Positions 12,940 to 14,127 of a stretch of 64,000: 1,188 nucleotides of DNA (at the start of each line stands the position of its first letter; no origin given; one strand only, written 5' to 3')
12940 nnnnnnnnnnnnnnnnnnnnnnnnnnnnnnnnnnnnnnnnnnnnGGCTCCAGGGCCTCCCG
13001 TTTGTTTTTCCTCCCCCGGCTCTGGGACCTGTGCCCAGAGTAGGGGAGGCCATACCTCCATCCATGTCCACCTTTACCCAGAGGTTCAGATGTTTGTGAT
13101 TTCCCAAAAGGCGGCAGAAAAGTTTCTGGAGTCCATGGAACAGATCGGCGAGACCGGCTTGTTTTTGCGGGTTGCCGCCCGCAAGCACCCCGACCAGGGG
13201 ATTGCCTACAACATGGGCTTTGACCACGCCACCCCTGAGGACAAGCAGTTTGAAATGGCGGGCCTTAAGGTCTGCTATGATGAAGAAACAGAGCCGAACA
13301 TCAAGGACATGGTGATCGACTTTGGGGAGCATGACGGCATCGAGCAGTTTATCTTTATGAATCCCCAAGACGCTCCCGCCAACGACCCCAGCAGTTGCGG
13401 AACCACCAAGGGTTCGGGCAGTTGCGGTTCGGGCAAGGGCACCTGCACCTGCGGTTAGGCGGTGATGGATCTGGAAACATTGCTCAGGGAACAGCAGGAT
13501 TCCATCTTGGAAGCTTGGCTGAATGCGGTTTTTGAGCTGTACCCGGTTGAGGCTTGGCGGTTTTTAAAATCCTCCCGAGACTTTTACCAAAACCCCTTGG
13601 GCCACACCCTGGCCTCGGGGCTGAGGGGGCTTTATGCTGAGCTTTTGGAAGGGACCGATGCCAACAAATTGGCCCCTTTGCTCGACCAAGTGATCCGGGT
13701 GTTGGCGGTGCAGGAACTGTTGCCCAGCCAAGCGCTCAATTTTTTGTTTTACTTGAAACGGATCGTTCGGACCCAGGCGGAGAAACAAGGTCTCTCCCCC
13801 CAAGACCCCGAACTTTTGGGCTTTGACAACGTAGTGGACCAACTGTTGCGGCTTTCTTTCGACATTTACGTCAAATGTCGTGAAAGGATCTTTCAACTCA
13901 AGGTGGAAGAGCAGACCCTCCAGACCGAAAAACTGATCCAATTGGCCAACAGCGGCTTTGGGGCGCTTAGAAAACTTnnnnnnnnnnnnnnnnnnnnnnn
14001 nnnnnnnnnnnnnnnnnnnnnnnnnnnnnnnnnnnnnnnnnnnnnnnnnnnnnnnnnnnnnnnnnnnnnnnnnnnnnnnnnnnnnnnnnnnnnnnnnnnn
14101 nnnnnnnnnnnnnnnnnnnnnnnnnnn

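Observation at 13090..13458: IscA-fold protein in the dsr operon with the canonical Cys ligands replaced by a Gly/Cys-rich tail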

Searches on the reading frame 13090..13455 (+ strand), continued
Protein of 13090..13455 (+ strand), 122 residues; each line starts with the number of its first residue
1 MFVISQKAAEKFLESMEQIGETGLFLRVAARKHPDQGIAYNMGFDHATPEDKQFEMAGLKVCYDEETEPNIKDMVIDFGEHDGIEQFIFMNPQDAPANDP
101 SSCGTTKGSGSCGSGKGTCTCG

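Call 58: find_homologous_proteins(query=A4, max_evalue=1e-8)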
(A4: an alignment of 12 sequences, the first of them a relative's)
Query A4 (12 sequences) (116 aa, profile of the alignment): 5623 proteins with E <= 1e-8 among 8000 candidates; the best 120 are listed.
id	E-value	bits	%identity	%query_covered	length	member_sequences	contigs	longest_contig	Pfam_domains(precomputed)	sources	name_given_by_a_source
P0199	1.4e-48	182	45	84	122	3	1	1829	PF01521.27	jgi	jgi:iron-sulfur cluster assembly protein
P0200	2.3e-48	181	44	84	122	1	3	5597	PF01521.27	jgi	jgi:iron-sulfur cluster assembly protein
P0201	8.0e-48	179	49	78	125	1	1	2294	PF01521.27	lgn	-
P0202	8.3e-48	179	44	83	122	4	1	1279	-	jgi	jgi:iron-sulfur cluster assembly protein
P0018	8.9e-48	179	42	90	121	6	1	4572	PF01521.27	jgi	jgi:iron-sulfur cluster assembly protein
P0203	2.3e-47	178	44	100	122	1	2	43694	PF01521.27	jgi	jgi:iron-sulfur cluster assembly protein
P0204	6.5e-47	176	44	83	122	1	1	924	PF01521.27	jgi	-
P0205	7.7e-47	176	44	84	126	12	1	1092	PF01521.27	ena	-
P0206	9.7e-47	176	52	81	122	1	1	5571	PF01521.27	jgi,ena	-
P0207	1.1e-46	175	53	81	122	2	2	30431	PF01521.27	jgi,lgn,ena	jgi:iron-sulfur cluster assembly protein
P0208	1.6e-46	175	43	98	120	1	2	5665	PF01521.27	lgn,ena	-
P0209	2.1e-46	175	43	88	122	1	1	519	PF01521.27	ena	-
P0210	3.0e-46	174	41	89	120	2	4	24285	PF01521.27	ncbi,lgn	-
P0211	4.9e-46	173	44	83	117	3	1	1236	PF01521.27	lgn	-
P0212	5.3e-46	173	46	78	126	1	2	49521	PF01521.27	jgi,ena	jgi:iron-sulfur cluster assembly protein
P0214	7.3e-46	173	40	78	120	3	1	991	PF01521.27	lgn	-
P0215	7.5e-46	173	43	78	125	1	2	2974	PF01521.27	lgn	-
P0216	7.5e-46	173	48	78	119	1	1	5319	PF01521.27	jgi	jgi:iron-sulfur cluster assembly protein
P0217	7.9e-46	173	39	83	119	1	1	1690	PF01521.27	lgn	-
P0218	1.5e-45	172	47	78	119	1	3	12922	PF01521.27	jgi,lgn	jgi:iron-sulfur cluster assembly protein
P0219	1.5e-45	172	43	85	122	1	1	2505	PF01521.27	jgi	jgi:iron-sulfur cluster assembly protein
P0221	2.0e-45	171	46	78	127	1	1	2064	PF01521.27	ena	-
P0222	2.1e-45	171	46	78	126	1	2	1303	PF01521.27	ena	-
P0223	2.4e-45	171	49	78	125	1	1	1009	PF01521.27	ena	-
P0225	3.4e-45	171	43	89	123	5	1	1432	PF01521.27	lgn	-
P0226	3.6e-45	171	40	87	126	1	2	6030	PF01521.27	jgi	jgi:iron-sulfur cluster assembly protein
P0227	4.0e-45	170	36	83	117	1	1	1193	PF01521.27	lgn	-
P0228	4.1e-45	170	48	90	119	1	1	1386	PF01521.27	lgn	-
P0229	5.2e-45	170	40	78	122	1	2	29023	PF01521.27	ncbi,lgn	-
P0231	5.9e-45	170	39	90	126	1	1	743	PF01521.27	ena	-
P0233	6.5e-45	170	44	90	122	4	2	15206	PF01521.27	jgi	-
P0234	6.6e-45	170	41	78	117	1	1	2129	PF01521.27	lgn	-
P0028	7.9e-45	169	41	94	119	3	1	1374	PF01521.27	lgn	-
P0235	8.0e-45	169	42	83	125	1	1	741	PF01521.27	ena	-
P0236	8.5e-45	169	45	78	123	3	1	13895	PF01521.27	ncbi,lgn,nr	ncbi:MAG: iron-sulfur cluster assembly accessory protein [Sulfuricellaceae bacterium]|nr:iron-sulfur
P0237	9.7e-45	169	42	78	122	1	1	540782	PF01521.27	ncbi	-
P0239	1.3e-44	169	44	90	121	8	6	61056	PF01521.27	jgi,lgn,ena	-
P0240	1.3e-44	169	41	83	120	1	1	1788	PF01521.27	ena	-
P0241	1.5e-44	169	42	78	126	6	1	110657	PF01521.27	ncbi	-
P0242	1.6e-44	169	41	78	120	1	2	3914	PF01521.27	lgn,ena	-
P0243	1.6e-44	169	40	83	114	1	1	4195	PF01521.27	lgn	-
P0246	1.8e-44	168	46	78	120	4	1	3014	PF01521.27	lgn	-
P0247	1.9e-44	168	46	78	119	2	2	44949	PF01521.27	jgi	jgi:iron-sulfur cluster assembly protein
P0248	2.0e-44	168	40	89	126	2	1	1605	PF01521.27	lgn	-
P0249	2.2e-44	168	41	83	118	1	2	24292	PF01521.27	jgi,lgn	-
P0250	2.2e-44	168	46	78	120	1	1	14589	PF01521.27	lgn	-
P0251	2.3e-44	168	45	95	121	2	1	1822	PF01521.27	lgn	-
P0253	2.6e-44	168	42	89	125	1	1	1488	PF01521.27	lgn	-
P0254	2.8e-44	168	40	83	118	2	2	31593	PF01521.27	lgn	-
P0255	2.8e-44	168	43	100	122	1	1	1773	PF01521.27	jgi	jgi:iron-sulfur cluster assembly protein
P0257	2.9e-44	168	38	83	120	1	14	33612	PF01521.27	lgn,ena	-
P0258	3.0e-44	168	46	83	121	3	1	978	PF01521.27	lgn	-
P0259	3.0e-44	168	38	83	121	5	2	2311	PF01521.27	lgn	-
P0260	3.2e-44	168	45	78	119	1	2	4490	PF01521.27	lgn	-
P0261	3.2e-44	168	39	82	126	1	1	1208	PF01521.27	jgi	jgi:iron-sulfur cluster assembly protein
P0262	3.3e-44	167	42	83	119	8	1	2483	PF01521.27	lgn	-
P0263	3.4e-44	167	36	78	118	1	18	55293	PF01521.27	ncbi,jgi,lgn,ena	ncbi:MAG: iron-sulfur cluster assembly accessory protein [Thiohalomonadaceae bacterium]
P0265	3.6e-44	167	43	78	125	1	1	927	PF01521.27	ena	-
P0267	3.7e-44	167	43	78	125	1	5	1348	PF01521.27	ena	-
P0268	4.0e-44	167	49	90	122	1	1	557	PF01521.27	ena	-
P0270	4.1e-44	167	43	78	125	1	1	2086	PF01521.27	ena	-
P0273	4.8e-44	167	44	78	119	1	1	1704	PF01521.27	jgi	jgi:iron-sulfur cluster assembly protein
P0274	4.9e-44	167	43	78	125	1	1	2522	PF01521.27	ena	-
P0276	5.3e-44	167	43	78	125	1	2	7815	PF01521.27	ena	-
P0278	5.4e-44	167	44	78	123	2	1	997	PF01521.27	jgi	-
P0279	5.4e-44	167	43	78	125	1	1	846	PF01521.27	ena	-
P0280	5.5e-44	167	40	91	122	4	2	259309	PF01521.27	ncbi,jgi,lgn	-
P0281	5.6e-44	167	42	87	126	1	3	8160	PF01521.27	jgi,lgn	jgi:iron-sulfur cluster assembly protein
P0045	5.6e-44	167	41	78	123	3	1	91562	PF01521.27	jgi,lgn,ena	-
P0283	6.1e-44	167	46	83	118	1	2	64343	PF01521.27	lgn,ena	-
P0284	6.5e-44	167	42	83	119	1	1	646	PF01521.27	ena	-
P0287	6.8e-44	166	44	78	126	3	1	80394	PF01521.27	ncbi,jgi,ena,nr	ncbi:MAG: iron-sulfur cluster assembly accessory protein [Gammaproteobacteria bacterium]|nr:iron-sul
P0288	7.1e-44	166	38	78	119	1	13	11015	PF01521.27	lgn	-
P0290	8.0e-44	166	40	81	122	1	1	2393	PF01521.27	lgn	-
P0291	8.6e-44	166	46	90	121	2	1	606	PF01521.27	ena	-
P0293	8.7e-44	166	43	78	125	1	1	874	PF01521.27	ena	-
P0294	9.4e-44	166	36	78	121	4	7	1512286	PF01521.27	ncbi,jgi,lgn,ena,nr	ncbi:MAG: iron-sulfur cluster assembly accessory protein [Gammaproteobacteria bacterium HGW-Gammapro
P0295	9.6e-44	166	36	78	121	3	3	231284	PF01521.27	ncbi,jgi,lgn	jgi:iron-sulfur cluster assembly protein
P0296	9.7e-44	166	48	78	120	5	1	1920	PF01521.27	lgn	-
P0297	1.0e-43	166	42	83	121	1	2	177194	PF01521.27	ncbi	-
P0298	1.1e-43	166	47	90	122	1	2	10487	PF01521.27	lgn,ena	-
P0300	1.1e-43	166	39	90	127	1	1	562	PF01521.27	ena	-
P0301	1.3e-43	166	40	83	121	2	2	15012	PF01521.27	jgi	jgi:iron-sulfur cluster assembly protein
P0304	1.5e-43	165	44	83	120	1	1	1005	PF01521.27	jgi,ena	-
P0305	1.5e-43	165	47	80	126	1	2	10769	PF01521.27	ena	-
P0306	1.6e-43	165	35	87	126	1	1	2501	PF01521.27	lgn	-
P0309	1.8e-43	165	46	78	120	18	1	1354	PF01521.27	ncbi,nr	ncbi:MAG: iron-sulfur cluster assembly accessory protein [Sulfuricella sp.]|nr:iron-sulfur cluster a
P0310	1.8e-43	165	44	89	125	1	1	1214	PF01521.27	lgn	-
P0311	1.8e-43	165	-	-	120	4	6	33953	PF01521.27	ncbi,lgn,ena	-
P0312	1.9e-43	165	41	100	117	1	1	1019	PF01521.27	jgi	jgi:iron-sulfur cluster assembly protein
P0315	2.0e-43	165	44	84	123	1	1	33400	PF01521.27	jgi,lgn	jgi:iron-sulfur cluster assembly protein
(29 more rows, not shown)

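Call 63: find_encoding_contigs(protein=P0037, flank=6000, max_places=1)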
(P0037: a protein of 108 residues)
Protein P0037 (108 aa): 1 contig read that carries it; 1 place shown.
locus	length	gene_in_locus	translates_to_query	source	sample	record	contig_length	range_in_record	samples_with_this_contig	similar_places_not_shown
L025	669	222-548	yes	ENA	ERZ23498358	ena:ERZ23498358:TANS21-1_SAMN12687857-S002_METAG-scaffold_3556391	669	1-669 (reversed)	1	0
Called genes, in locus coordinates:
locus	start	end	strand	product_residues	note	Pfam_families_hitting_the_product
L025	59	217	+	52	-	-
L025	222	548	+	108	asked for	PF01521:Fe-S_biosyn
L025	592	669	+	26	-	?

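Call 64: find_encoding_contigs(protein=P0044, flank=6000, max_places=1)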
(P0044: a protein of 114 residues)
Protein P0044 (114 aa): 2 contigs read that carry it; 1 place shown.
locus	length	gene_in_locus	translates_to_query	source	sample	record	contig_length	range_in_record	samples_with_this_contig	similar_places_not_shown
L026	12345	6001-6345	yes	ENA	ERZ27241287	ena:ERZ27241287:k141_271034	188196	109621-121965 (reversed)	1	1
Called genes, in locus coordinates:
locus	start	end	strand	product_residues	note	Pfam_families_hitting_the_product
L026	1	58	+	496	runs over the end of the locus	PF13187:Fer4_9 (faint), PF13237:Fer4_10 (faint), PF13183:Fer4_8, PF13534:Fer4_17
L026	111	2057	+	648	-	PF14691:Fer4_20, PF00070:Pyr_redox (faint), PF01266:DAO (faint), PF07992:Pyr_redox_2, PF13450:NAD_binding_8, PF12838:Fer4_7 (weak), PF14697:Fer4_21, PF00037:Fer4 (weak), +1 more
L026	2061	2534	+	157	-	-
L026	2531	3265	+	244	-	PF13187:Fer4_9 (faint), PF12797:Fer4_2 (faint), PF14697:Fer4_21 (faint), PF13247:Fer4_11, PF12837:Fer4_6 (weak), PF13237:Fer4_10 (weak), PF00037:Fer4 (weak), PF12838:Fer4_7 (weak)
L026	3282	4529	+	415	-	PF03916:NrfD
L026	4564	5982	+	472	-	PF01656:CbiA, PF13500:AAA_26, PF07685:GATase_3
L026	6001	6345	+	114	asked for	PF01521:Fe-S_biosyn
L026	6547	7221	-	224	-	PF13640:2OG-FeII_Oxy_3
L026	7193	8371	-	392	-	PF21739:DUF6866_N, PF21740:DUF6866_C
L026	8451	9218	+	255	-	PF00702:Hydrolase, PF13419:HAD_2 (weak), PF13242:Hydrolase_like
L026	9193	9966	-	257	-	PF02348:CTP_transf_3, PF12804:NTP_transf_3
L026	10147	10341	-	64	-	PF03966:Trm112p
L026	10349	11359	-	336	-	PF02606:LpxK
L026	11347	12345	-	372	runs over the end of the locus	PF04413:Glycos_transf_N (weak)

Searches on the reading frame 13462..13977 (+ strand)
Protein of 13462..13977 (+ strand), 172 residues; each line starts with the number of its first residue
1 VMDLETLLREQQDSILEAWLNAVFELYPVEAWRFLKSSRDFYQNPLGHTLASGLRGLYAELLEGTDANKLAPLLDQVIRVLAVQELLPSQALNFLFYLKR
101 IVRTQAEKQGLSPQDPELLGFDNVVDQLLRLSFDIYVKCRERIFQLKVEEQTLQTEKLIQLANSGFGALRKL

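Call 3: search_protein_families(library=pfam, proteins=[window:13462-13977:+], max_evalue=1)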
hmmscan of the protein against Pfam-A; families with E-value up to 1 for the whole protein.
window:13462-13977:+ (172 aa): 2 families
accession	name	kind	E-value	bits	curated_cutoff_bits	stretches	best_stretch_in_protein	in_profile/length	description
PF14361.12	RsbRD_N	-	7.6e-15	55.9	24.3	1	4-105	1-102/104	RsbT co-antagonist protein rsbRD N-terminal domain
PF20468.4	HPS6_C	-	0.028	13.8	27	1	8-66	104-163/387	Hermansky-Pudlak syndrome 6 protein C-terminal domain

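Call 4: search_protein_families(library=ncbifam, proteins=[window:13462-13977:+], max_evalue=1)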
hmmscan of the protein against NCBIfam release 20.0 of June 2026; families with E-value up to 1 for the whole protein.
window:13462-13977:+ (172 aa): 1 family
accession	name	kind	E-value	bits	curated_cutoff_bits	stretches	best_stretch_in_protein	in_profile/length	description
NF004065.0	PRK05580.1-1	equivalog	0.079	11.1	858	1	25-67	70-109/731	primosomal protein N'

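Call 61: search_protein_families(library=ncbifam, proteins=[window:13462-13977:+], max_evalue=0.01)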
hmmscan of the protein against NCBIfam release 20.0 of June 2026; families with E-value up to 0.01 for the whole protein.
window:13462-13977:+ (172 aa): 0 families
